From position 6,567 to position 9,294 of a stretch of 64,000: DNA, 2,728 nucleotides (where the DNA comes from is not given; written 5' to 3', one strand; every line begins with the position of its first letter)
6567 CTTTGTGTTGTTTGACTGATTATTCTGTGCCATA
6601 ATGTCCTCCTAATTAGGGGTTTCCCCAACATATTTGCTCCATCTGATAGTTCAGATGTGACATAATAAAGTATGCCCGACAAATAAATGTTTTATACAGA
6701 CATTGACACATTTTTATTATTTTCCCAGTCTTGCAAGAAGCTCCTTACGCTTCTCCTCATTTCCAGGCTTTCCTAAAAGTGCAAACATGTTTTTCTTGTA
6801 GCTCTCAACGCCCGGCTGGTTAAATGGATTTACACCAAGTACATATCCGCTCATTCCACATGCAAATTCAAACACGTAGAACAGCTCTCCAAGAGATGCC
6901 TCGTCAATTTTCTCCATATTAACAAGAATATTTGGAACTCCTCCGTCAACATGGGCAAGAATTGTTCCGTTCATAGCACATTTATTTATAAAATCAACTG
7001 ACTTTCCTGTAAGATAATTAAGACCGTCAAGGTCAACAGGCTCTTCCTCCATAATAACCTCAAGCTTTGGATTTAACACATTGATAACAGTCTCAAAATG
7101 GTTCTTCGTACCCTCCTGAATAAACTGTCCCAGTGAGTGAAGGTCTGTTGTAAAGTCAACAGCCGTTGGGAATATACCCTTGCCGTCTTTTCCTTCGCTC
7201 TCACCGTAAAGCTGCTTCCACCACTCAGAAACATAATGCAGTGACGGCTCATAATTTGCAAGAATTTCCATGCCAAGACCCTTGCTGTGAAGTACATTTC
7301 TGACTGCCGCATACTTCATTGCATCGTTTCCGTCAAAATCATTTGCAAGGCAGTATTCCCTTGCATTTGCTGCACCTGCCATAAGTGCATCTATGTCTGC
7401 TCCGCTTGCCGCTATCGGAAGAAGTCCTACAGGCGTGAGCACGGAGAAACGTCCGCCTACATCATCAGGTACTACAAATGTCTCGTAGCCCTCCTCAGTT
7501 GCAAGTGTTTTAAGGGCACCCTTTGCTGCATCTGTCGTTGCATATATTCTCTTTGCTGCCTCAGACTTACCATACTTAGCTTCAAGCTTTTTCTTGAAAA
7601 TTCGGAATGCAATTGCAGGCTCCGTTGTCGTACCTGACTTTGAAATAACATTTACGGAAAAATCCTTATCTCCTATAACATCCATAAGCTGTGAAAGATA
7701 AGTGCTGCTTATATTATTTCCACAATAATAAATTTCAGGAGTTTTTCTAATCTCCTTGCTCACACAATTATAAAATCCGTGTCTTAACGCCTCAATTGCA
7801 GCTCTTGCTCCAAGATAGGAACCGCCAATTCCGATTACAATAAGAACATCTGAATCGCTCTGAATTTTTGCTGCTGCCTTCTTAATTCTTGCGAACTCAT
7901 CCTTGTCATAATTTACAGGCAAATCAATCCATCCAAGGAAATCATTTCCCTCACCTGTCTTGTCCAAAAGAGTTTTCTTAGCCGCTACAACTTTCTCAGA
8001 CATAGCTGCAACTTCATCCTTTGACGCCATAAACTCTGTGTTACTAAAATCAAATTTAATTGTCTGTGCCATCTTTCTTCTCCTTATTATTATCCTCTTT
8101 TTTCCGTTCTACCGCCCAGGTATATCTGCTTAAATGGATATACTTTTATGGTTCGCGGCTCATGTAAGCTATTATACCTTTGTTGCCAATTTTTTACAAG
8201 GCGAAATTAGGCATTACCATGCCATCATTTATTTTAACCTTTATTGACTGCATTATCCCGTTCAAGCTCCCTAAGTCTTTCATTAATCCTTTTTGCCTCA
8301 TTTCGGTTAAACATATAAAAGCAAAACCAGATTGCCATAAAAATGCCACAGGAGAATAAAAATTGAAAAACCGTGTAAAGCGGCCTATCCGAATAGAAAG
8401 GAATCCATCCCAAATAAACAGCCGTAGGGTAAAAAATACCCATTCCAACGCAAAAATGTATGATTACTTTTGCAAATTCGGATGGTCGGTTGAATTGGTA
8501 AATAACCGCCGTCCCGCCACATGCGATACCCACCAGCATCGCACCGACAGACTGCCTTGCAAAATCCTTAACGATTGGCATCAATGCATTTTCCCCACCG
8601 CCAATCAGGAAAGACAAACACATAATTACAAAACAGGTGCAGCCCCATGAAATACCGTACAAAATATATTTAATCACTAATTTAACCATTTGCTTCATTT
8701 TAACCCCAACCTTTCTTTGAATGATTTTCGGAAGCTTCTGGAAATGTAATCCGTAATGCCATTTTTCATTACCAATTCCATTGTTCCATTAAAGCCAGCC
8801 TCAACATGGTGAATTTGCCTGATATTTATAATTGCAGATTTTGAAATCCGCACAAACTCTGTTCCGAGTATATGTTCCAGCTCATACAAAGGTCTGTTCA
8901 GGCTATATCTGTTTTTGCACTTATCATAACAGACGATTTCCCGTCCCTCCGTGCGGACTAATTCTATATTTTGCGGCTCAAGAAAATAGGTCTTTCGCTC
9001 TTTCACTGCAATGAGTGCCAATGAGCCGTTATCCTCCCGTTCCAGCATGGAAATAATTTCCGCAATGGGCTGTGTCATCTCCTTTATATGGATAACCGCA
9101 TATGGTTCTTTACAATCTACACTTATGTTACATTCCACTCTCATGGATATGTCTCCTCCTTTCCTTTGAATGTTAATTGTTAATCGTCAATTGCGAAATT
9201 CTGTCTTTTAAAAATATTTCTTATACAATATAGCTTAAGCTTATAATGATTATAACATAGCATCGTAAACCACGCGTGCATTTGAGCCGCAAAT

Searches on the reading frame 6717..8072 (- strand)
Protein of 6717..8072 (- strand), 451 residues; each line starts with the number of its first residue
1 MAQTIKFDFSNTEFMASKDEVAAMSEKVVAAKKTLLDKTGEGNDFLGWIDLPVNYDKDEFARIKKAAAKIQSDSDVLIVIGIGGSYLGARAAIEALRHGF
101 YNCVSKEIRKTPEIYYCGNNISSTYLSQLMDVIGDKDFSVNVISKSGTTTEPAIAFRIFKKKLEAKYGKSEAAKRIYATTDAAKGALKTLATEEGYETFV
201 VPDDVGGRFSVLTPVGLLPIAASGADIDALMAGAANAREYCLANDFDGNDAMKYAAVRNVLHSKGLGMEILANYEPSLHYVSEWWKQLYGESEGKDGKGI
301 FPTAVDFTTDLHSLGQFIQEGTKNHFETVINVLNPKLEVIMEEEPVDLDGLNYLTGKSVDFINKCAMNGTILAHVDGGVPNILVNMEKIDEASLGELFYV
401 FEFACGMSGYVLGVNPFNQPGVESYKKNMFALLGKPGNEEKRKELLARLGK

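Call 37: search_protein_families(library=pfam, proteins=[window:6717-8072:-], max_evalue=0.001)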
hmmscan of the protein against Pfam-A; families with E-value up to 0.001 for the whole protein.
window:6717-8072:- (451 aa): 1 family
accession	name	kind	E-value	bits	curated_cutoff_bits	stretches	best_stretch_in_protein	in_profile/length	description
PF00342.24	PGI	-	3.2e-18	66.1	22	1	77-296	99-309/486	Phosphoglucose isomerase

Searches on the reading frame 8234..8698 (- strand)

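Call 37: search_protein_families(library=pfam, proteins=[window:8234-8698:-], max_evalue=0.001)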
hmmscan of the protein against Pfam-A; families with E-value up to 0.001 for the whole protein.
window:8234-8698:- (154 aa): 2 families
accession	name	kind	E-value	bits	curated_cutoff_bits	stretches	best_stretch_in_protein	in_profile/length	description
PF11457.13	DUF3021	-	8.6e-26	91.1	24.7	1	10-142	2-130/130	Protein of unknown function (DUF3021)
PF06305.16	LapA_dom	-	0.00021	21.5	28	0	101-149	13-63/64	Lipopolysaccharide assembly protein A domain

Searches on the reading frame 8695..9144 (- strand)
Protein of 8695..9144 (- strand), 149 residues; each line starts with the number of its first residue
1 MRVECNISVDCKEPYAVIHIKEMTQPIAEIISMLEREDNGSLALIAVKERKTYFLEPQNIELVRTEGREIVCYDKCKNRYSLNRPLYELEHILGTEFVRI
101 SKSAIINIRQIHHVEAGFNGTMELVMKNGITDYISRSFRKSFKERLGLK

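Call 37: search_protein_families(library=pfam, proteins=[window:8695-9144:-], max_evalue=0.001)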
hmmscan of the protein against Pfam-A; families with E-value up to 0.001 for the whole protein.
window:8695-9144:- (149 aa): 1 family
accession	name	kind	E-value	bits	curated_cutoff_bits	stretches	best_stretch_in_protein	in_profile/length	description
PF04397.21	LytTR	-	1.7e-20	73.5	22.6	1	51-146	2-97/98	LytTr DNA-binding domain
